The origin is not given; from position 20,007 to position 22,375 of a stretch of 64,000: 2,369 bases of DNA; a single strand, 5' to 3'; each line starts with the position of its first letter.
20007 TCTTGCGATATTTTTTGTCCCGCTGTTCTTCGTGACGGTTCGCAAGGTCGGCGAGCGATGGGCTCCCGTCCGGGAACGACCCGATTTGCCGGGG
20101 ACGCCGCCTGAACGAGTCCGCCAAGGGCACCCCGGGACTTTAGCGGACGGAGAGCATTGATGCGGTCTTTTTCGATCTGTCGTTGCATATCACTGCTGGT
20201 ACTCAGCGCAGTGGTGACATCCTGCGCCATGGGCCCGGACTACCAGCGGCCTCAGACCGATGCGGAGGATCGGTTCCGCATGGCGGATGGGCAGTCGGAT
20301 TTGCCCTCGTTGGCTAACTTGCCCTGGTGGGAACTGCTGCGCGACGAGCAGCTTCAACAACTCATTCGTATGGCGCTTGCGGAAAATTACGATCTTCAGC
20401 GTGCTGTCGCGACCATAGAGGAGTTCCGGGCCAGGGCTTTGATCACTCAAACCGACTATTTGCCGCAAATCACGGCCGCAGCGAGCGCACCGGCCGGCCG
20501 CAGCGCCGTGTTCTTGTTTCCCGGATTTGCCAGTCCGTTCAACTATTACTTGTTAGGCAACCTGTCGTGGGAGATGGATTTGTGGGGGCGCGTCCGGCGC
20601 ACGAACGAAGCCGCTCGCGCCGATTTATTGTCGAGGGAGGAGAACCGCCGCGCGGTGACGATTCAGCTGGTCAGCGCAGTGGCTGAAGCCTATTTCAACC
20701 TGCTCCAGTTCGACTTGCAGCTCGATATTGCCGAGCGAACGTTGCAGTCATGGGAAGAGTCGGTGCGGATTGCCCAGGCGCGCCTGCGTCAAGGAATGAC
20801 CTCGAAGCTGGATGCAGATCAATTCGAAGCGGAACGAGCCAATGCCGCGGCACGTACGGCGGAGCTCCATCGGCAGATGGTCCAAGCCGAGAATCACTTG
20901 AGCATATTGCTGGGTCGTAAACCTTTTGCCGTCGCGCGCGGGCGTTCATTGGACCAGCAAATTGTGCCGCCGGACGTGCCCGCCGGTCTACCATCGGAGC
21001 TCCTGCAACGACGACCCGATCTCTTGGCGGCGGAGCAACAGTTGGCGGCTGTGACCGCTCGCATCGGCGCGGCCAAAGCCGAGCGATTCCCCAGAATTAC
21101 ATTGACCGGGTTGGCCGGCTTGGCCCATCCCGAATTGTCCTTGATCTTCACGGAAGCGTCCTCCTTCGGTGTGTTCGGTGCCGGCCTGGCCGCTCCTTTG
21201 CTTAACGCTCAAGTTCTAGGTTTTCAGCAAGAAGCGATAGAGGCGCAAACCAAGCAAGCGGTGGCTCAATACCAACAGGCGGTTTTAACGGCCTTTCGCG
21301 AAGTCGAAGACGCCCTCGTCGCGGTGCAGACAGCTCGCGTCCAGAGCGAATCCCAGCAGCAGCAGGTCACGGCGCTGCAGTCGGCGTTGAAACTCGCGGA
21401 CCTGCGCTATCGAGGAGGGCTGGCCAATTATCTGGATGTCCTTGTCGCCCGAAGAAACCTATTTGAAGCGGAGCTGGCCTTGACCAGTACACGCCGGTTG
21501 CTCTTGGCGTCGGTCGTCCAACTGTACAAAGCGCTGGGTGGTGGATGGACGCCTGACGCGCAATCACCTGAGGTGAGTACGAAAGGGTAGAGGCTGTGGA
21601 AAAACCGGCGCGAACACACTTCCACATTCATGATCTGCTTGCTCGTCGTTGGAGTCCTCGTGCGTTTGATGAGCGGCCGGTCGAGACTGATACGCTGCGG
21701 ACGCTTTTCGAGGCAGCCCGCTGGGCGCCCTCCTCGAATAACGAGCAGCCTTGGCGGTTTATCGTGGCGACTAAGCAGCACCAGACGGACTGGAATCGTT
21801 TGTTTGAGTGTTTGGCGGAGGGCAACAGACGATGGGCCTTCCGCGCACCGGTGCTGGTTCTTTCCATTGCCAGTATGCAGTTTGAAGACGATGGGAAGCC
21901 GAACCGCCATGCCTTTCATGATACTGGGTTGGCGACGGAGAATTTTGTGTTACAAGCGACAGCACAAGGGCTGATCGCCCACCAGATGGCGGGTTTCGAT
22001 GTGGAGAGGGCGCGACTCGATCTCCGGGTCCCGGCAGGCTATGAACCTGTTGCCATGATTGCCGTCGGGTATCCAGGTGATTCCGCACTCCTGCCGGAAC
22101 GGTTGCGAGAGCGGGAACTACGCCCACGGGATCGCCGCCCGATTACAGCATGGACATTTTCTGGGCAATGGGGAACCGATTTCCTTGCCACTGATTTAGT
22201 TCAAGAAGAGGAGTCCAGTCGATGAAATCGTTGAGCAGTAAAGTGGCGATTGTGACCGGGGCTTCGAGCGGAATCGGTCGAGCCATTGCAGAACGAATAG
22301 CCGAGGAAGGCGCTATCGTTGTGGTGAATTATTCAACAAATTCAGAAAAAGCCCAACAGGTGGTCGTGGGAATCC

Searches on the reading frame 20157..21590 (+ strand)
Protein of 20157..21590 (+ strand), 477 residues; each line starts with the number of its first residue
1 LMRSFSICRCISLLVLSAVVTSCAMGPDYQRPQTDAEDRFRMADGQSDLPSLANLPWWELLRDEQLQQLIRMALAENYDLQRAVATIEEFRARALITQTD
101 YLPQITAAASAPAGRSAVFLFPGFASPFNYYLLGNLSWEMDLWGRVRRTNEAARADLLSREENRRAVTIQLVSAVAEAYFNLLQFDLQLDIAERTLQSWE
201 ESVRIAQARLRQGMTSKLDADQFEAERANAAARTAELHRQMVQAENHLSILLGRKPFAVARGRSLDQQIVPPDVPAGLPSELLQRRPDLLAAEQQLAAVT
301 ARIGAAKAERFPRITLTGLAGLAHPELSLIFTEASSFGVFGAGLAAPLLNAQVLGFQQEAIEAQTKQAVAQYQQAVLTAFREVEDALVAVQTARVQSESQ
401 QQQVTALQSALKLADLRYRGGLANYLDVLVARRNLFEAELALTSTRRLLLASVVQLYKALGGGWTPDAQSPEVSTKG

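Call 33: search_protein_families(library=pfam, proteins=[window:20157-21590:+], max_evalue=0.0001)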
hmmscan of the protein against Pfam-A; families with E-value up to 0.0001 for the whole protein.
window:20157-21590:+ (477 aa): 1 family
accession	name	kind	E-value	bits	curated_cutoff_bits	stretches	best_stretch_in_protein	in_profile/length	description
PF02321.23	OEP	-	4.2e-47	160.8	22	2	279-461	5-187/187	Outer membrane efflux protein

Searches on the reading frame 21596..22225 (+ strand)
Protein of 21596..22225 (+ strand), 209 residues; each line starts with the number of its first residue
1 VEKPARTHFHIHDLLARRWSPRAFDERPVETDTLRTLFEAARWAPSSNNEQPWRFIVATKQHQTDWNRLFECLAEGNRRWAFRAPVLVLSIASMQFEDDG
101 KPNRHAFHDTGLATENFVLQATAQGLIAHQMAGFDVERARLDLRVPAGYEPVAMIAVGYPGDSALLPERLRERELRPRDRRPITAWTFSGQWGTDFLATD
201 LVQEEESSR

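Call 33: search_protein_families(library=pfam, proteins=[window:21596-22225:+], max_evalue=0.0001)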
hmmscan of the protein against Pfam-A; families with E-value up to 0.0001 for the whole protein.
window:21596-22225:+ (209 aa): 2 families
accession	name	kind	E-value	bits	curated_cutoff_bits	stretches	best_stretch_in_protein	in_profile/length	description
PF00881.29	Nitroreductase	-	7.5e-25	88.5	23.5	1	16-159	2-167/167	Nitroreductase family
PF14512.11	TM1586_NiRdase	-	3.1e-10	40.5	27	0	32-60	158-186/215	Putative TM nitroreductase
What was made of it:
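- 21596..22225 (+): Nitroreductase gene directly after the pump genes. A short-chain dehydrogenase-like ORF follows at 22222-22953. Pfam Nitroreductase, 7.5e-25 (call 33).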
